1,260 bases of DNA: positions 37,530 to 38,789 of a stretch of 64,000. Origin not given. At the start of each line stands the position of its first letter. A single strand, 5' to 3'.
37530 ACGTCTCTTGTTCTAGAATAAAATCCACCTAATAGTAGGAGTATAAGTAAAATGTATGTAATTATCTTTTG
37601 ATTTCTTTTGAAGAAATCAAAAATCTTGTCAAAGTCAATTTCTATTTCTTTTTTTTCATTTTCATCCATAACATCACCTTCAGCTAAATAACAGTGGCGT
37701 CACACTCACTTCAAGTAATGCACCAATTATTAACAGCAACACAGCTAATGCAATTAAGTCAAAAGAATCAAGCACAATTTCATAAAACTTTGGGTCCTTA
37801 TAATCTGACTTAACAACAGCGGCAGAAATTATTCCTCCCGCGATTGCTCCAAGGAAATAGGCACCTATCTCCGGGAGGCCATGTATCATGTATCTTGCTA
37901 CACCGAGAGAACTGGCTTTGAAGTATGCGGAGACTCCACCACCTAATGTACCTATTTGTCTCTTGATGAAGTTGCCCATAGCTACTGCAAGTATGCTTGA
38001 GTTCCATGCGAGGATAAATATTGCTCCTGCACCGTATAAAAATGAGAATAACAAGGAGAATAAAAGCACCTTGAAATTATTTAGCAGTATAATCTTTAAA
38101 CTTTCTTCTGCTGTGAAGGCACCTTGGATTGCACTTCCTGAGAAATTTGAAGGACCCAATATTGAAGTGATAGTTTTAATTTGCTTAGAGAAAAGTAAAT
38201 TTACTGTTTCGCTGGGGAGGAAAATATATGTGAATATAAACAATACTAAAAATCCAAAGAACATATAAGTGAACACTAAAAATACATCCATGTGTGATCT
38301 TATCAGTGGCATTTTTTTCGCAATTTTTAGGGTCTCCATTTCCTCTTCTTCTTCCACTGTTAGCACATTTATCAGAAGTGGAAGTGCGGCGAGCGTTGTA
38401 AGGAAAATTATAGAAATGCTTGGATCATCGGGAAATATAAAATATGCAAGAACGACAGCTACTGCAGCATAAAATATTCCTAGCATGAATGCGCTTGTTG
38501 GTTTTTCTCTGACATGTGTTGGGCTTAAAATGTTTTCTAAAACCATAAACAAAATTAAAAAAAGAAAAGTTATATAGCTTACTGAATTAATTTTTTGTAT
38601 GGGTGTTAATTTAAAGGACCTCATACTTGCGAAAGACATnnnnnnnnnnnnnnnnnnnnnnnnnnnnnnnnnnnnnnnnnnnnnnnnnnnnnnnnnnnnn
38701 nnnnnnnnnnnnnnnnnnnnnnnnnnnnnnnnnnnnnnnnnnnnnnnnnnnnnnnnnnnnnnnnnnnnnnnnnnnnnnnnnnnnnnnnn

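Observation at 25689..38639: Compact N-glycosylation (agl) cluster with pyruvyl transferase and two small membrane proteins; matches the heavily sequon-decorated protease at the window start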

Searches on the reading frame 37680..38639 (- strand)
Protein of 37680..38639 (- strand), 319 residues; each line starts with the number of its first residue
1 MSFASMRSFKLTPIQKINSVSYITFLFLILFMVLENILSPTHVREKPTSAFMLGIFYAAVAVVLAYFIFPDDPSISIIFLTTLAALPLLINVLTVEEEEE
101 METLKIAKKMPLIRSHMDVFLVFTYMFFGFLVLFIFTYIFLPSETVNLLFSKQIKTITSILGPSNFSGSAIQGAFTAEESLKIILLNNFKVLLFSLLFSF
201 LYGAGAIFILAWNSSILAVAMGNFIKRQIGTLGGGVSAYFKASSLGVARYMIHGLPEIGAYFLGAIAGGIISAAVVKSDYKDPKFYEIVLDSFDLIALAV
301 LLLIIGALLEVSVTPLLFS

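Call 4: search_protein_families(library=pfam, proteins=[window:37680-38639:-], max_evalue=0.01)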
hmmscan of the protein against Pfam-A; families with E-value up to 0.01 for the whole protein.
window:37680-38639:- (319 aa): 0 families

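Call 26: find_homologous_proteins(query=window:37680-38639:-)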
Query window:37680-38639:- (319 aa): 301 proteins with E <= 0.001 among 8000 candidates; the best 120 are listed.
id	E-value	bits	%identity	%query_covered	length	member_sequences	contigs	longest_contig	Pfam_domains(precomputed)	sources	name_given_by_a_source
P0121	2.4e-172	590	100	90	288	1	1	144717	PF01944.23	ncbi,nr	ncbi:MAG: hypothetical protein J7K73_03480 [Nanoarchaeota archaeon]|nr:hypothetical protein [Nanoarc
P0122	1.9e-143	496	83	90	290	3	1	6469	-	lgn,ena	-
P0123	1.3e-140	486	82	90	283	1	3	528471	-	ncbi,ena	-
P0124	7.7e-137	474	80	90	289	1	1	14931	-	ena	-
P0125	4.0e-130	452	77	90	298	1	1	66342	-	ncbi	-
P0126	3.2e-129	449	73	93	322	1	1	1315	-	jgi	jgi:hypothetical protein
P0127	6.9e-122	425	74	90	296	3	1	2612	PF01944.23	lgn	-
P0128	1.2e-121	424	71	90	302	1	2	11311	PF01944.23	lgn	-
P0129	2.1e-121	423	72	90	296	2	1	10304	-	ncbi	-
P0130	8.0e-121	421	72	90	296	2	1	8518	-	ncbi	-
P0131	1.4e-119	417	71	90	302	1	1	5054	-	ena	-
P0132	1.9e-119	417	72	90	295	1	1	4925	PF01944.23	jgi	jgi:uncharacterized membrane protein SpoIIM required for sporulation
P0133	9.3e-119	415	71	90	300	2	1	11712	PF01944.23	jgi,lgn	jgi:uncharacterized membrane protein SpoIIM required for sporulation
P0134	8.4e-118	411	67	90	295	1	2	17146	PF01944.23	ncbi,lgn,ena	-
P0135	9.1e-116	405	66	90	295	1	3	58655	PF01944.23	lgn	-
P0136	6.6e-114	399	68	90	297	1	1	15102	PF01944.23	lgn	-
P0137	8.0e-114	398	69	90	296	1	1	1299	PF01944.23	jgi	jgi:uncharacterized membrane protein SpoIIM required for sporulation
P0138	1.0e-112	395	68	90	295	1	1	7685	PF01944.23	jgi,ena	-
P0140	2.2e-112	394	68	90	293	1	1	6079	PF01944.23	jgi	-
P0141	2.9e-112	393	68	90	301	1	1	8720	PF01944.23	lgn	-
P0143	5.6e-112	392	67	90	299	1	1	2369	PF01944.23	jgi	jgi:uncharacterized membrane protein SpoIIM required for sporulation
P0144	6.0e-112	392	65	90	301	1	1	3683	PF01944.23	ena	-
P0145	7.0e-112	392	68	90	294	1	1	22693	PF01944.23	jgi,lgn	jgi:uncharacterized membrane protein SpoIIM required for sporulation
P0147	1.5e-110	388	66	90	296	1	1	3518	PF01944.23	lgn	-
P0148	2.7e-110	387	65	89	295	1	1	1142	PF01944.23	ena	-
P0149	6.3e-110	386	66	90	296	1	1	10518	PF01944.23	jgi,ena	-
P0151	1.6e-109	384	67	90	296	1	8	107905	PF01944.23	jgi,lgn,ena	-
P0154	5.9e-109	382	63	89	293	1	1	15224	PF01944.23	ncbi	-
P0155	7.4e-109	382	66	90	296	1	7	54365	PF01944.23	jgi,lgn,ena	jgi:uncharacterized membrane protein SpoIIM required for sporulation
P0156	1.2e-108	381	66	90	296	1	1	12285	PF01944.23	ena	-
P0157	1.5e-108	381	66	90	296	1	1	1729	PF01944.23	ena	-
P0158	1.6e-107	378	66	90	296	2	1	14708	PF01944.23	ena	-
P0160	2.5e-106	374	64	90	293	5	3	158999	PF01944.23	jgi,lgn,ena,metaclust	metaclust:\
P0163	8.6e-106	372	61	93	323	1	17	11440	PF01944.23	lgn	-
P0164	1.6e-103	364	64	90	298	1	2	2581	PF01944.23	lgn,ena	-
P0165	1.0e-102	362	60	90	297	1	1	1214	PF01944.23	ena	-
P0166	3.1e-76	275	52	90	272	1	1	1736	PF01944.23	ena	-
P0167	1.2e-75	273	51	90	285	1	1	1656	PF01944.23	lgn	-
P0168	1.3e-74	270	50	89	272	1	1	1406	PF01944.23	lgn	-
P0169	1.0e-73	267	52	89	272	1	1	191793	PF01944.23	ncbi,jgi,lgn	ncbi:MAG: stage II sporulation protein M [Candidatus Nanoarchaeia archaeon]|jgi:uncharacterized memb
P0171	1.4e-71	260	49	90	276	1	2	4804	PF01944.23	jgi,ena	-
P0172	1.1e-70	257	48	90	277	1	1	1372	PF01944.23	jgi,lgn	jgi:uncharacterized membrane protein SpoIIM required for sporulation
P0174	5.3e-70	255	48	89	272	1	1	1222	PF01944.23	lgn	-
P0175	1.1e-69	254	48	90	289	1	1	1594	PF01944.23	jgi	-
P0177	1.8e-68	250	49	88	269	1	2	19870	PF01944.23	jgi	jgi:hypothetical protein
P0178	2.0e-68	249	48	88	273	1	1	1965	PF01944.23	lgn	-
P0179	1.4e-67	247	49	88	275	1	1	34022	PF01944.23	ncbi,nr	ncbi:hypothetical protein GF352_04605 [archaeon]|nr:hypothetical protein [archaeon]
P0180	2.7e-67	246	48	88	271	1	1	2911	PF01944.23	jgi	jgi:uncharacterized membrane protein SpoIIM required for sporulation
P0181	6.9e-65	238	47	89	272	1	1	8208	PF01944.23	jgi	-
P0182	2.4e-64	236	45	90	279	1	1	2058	PF01944.23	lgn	-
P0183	2.8e-63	232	43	90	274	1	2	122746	PF01944.23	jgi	-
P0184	4.6e-63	232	42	90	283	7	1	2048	PF01944.23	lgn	-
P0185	5.6e-63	231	44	90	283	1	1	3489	PF01944.23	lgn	-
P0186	1.3e-62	230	45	90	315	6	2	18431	PF01944.23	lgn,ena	-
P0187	1.4e-62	230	44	90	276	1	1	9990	PF01944.23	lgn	-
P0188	2.3e-62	229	44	90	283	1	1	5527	PF01944.23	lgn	-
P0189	3.6e-62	229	65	56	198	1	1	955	PF01944.23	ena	-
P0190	4.0e-62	229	45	90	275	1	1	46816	PF01944.23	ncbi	-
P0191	4.7e-62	228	45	89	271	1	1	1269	PF01944.23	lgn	-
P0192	8.5e-62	228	44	90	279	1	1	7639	PF01944.23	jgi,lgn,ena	-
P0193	9.1e-62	227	45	90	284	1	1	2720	PF01944.23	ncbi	-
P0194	2.0e-61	226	47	83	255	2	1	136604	PF01944.23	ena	-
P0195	2.4e-61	226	43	90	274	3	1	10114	PF01944.23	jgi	-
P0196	5.0e-61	225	40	90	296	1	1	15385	PF01944.23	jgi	jgi:uncharacterized membrane protein SpoIIM required for sporulation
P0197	5.5e-61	225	42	90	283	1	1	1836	PF01944.23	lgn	-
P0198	5.9e-61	225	46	88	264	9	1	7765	PF01944.23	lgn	-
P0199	6.6e-61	225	43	90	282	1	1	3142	PF01944.23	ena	-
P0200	7.8e-61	224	43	90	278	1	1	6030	PF01944.23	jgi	jgi:uncharacterized membrane protein SpoIIM required for sporulation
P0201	1.3e-60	224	44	90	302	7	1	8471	PF01944.23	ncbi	-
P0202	1.4e-60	224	43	90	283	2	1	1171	PF01944.23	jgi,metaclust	metaclust:\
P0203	1.8e-60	223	44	90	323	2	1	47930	PF01944.23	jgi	-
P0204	4.2e-60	222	44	90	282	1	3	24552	PF01944.23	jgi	-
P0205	2.9e-59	219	44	89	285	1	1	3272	PF01944.23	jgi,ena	-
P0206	3.1e-59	219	43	90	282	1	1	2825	PF01944.23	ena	-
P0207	4.6e-59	219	44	90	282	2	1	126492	PF01944.23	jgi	-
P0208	4.6e-59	219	41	93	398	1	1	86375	PF01944.23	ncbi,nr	ncbi:MAG: hypothetical protein GF416_07280 [Candidatus Altiarchaeales archaeon]|nr:hypothetical prot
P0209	5.8e-59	218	41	90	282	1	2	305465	PF01944.23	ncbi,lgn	-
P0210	8.3e-59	218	43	90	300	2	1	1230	PF01944.23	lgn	-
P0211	9.4e-59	218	42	90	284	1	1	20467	PF01944.23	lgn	-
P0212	1.5e-58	217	42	90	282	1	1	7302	PF01944.23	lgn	-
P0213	1.7e-58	217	42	90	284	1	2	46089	PF01944.23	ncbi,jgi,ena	-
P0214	1.7e-58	217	43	90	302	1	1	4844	PF01944.23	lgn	-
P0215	1.8e-58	217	42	90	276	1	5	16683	PF01944.23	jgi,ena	-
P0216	1.9e-58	217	41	90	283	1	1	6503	PF01944.23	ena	-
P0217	2.4e-58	216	42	90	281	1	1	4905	PF01944.23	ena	-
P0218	2.6e-58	216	42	89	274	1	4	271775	PF01944.23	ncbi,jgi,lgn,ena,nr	ncbi:hypothetical protein COT72_00710 [archaeon CG10_big_fil_rev_8_21_14_0_10_43_11]|nr:MAG: hypothe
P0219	3.2e-58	216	42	90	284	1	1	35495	PF01944.23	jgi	jgi:uncharacterized membrane protein SpoIIM required for sporulation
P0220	4.0e-58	216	40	90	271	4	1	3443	PF01944.23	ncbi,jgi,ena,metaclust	metaclust:\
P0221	5.3e-58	215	43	90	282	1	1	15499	PF01944.23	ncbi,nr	ncbi:stage II sporulation protein M [Candidatus Woesearchaeota archaeon]|nr:stage II sporulation pro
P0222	6.5e-58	215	41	90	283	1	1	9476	PF01944.23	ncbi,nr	ncbi:stage II sporulation protein M [Candidatus Woesearchaeota archaeon]|nr:stage II sporulation pro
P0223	6.7e-58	215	44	90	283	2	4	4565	PF01944.23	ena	-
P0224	1.4e-57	214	42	90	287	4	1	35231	PF01944.23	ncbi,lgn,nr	ncbi:MAG: stage II sporulation protein M [Candidatus Nanoarchaeia archaeon]|nr:stage II sporulation 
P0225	1.5e-57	214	42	90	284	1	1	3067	PF01944.23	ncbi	-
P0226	1.6e-57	214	43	90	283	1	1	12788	PF01944.23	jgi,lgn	-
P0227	1.6e-57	214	42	90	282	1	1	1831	PF01944.23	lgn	-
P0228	2.6e-57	213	40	82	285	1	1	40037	PF01944.23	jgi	jgi:uncharacterized membrane protein SpoIIM required for sporulation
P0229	3.2e-57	213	45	90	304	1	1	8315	PF01944.23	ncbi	-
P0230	3.3e-57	212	41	90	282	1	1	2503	PF01944.23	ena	-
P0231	6.4e-57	212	40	90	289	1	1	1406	PF01944.23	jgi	jgi:uncharacterized membrane protein SpoIIM required for sporulation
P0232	7.9e-57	211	41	90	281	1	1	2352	PF01944.23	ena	-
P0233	8.7e-57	211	42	90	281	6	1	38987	PF01944.23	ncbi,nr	ncbi:Stage II sporulation protein M [uncultured archaeon]|nr:Stage II sporulation protein M [uncultu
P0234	8.8e-57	211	40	90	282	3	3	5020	PF01944.23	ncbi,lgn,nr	ncbi:stage II sporulation protein M [Candidatus Woesearchaeota archaeon]|nr:stage II sporulation pro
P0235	9.5e-57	211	42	90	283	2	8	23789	PF01944.23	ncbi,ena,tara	tara:strand:- start:2808 stop:3659 length:852 start_codon:yes stop_codon:yes gene_type:complete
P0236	1.2e-56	211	43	90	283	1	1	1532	PF01944.23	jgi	jgi:uncharacterized membrane protein SpoIIM required for sporulation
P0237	1.3e-56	211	42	90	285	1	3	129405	PF01944.23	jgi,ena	jgi:uncharacterized membrane protein SpoIIM required for sporulation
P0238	1.8e-56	210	42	90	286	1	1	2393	PF01944.23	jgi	-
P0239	2.4e-56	210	42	90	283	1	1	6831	PF01944.23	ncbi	-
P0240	4.0e-56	209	42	90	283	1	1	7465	PF01944.23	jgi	jgi:uncharacterized membrane protein SpoIIM required for sporulation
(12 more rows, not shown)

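Call 27: search_protein_families(library=pfam, proteins=[window:37680-38639:-], max_evalue=10)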
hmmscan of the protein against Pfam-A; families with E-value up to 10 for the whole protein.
window:37680-38639:- (319 aa): 2 families
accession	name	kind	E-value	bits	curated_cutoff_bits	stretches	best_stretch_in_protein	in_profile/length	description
PF20153.4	DUF6535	-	0.33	11.2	23.9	1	113-216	19-121/177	Family of unknown function (DUF6535)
PF19744.4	DUF6232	-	1.5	9.7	27.4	1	34-93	17-78/117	Family of unknown function (DUF6232)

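Call 28: find_encoding_contigs(protein=P0121, flank=10000, max_places=1)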
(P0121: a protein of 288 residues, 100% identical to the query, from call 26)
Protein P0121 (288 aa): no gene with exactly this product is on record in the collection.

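Call 29: find_encoding_contigs(protein=P0169, flank=8000, max_places=1)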
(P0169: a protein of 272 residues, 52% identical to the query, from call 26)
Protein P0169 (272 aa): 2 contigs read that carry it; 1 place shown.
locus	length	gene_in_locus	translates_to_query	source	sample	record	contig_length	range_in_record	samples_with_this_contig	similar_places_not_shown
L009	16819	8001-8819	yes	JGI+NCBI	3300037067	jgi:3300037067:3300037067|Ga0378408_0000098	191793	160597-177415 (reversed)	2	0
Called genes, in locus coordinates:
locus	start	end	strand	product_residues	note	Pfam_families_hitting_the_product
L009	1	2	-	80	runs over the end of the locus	PF00833:Ribosomal_S17e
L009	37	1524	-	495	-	PF02885:Glycos_trans_3N, PF00591:Glycos_transf_3, PF07831:PYNP_C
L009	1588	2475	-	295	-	PF01008:IF-2B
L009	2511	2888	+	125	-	-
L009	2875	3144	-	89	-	PF00736:EF1_GNE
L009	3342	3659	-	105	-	PF04010:DUF357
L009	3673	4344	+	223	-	PF05552:MS_channel_1st_1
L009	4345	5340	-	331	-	PF00752:XPG_N, PF00867:XPG_I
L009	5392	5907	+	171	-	-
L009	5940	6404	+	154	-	-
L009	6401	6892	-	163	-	-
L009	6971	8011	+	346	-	PF01637:ATPase_2 (weak), PF13191:AAA_16, PF00931:NB-ARC, PF13401:AAA_22, PF22703:Cdc6_lid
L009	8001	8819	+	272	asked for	PF01944:SpoIIM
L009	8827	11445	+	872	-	PF02516:STT3, PF13231:PMT_2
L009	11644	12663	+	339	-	PF00953:Glycos_transf_4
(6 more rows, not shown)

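Call 30: find_encoding_contigs(protein=P0218, flank=8000, max_places=1)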
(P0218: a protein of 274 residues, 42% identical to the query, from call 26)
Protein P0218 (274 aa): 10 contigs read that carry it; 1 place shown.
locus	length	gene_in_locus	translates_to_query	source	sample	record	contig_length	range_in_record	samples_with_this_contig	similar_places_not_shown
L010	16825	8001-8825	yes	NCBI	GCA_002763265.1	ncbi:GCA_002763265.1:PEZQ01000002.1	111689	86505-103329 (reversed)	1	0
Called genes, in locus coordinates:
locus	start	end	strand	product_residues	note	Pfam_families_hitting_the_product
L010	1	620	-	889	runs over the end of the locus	PF00690:Cation_ATPase_N, PF00122:E1-E2_ATPase, PF00702:Hydrolase, PF13246:Cation_ATPase, PF00689:Cation_ATPase_C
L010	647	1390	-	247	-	PF00702:Hydrolase, PF12710:HAD, PF13419:HAD_2, PF13242:Hydrolase_like (weak)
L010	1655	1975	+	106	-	PF00085:Thioredoxin, PF04756:OST3_OST6 (weak), PF13098:Thioredoxin_2, PF13905:Thioredoxin_8 (weak)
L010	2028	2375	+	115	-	PF01978:TrmB, PF12802:MarR_2 (faint)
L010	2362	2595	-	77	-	PF08984:DUF1858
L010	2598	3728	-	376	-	PF00266:Aminotran_5, PF01212:Beta_elim_lyase (weak)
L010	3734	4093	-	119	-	-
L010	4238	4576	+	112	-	-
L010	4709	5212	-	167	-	PF04434:SWIM (weak), PF04010:DUF357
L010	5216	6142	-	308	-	PF01171:ATP_bind_3, PF01507:PAPS_reduct (weak)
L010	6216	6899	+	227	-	PF05552:MS_channel_1st_1 (weak)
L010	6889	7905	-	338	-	PF00752:XPG_N, PF00867:XPG_I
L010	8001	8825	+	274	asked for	PF01944:SpoIIM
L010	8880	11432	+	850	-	PF02516:STT3, PF21436:STT3-PglB_core (faint)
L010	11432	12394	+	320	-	PF00953:Glycos_transf_4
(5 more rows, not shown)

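Call 45: search_protein_families(library=pfam, alignment_id=A2, max_evalue=0.01)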
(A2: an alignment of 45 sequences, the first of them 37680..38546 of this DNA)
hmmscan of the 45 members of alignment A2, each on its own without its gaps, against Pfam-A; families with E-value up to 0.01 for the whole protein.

A. member 1, window:37680-38546:- (288 aa): 0 families

B. families by the number of members that match (of 45 scanned): 4 families
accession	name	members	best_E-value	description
PF01944.22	SpoIIM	34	2.5e-18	Stage II sporulation protein M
PF06961.18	DUF1294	1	0.0046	Protein of unknown function (DUF1294)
PF00892.27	EamA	1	0.0054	EamA-like transporter family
PF20153.4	DUF6535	1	0.0081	Family of unknown function (DUF6535)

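Call 54: predict_structure(alignment_id=A2)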
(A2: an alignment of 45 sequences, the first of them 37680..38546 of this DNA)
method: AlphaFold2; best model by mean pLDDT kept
length: 288 residues; sequences in the alignment: 45
mean_pLDDT: 84.3   pTM: 0.81
mean pLDDT of the five models: 84.3, 83.1, 81.9, 80.5, 78.0
residues with pLDDT >= 90: 118; 70-90: 130; 50-70: 25; < 50: 15
segments of 3 or more residues with pLDDT < 50: 73-79, 136-143
pLDDT, mean of each block of 10 residues (from residue 1): 70 91 96 97 96 88 73 48 74 93 96 95 84 49 69 89 90 81 92 88 83 83 88 88 86 89 95 92 81
secondary structure, 60 per line:
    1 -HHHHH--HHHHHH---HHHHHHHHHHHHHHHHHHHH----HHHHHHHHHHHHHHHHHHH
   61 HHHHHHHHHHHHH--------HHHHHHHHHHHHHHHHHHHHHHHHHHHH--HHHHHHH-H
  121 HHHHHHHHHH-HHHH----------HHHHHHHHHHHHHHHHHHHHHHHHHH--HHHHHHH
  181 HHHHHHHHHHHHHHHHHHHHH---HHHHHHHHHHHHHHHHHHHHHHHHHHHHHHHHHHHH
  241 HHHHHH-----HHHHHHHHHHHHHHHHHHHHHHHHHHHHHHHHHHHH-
elements in order: H2-6 H9-14 H18-37 H42-73 H82-109 H112-118 H120-130 H132-135 H146-171 H174-201 H205-246 H252-287

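Call 86: find_encoding_contigs(protein=P0208, flank=8000, max_places=1)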
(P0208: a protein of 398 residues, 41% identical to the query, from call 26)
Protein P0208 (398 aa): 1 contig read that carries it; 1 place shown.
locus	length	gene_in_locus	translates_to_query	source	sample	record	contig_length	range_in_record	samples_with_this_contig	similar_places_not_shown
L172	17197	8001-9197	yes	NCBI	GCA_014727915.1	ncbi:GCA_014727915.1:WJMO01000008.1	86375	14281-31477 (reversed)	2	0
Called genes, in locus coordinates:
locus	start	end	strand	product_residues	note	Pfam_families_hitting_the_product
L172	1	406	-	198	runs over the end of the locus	PF01988:VIT1 (weak)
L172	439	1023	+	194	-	PF01174:SNO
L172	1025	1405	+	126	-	-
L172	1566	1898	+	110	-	PF01035:DNA_binding_1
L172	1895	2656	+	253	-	PF01261:AP_endonuc_2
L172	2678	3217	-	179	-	-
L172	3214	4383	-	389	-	PF01926:MMR_HSR1, PF02421:FeoB_N (weak), PF08438:YGR210-like_G4, PF02824:TGS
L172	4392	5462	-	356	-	-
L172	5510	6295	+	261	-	PF06745:ATPase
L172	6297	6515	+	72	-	-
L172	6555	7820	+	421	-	PF01425:Amidase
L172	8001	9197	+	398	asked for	PF01944:SpoIIM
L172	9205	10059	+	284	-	-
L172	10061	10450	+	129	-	-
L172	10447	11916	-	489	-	PF01409:tRNA-synt_2d, PF00152:tRNA-synt_2 (faint)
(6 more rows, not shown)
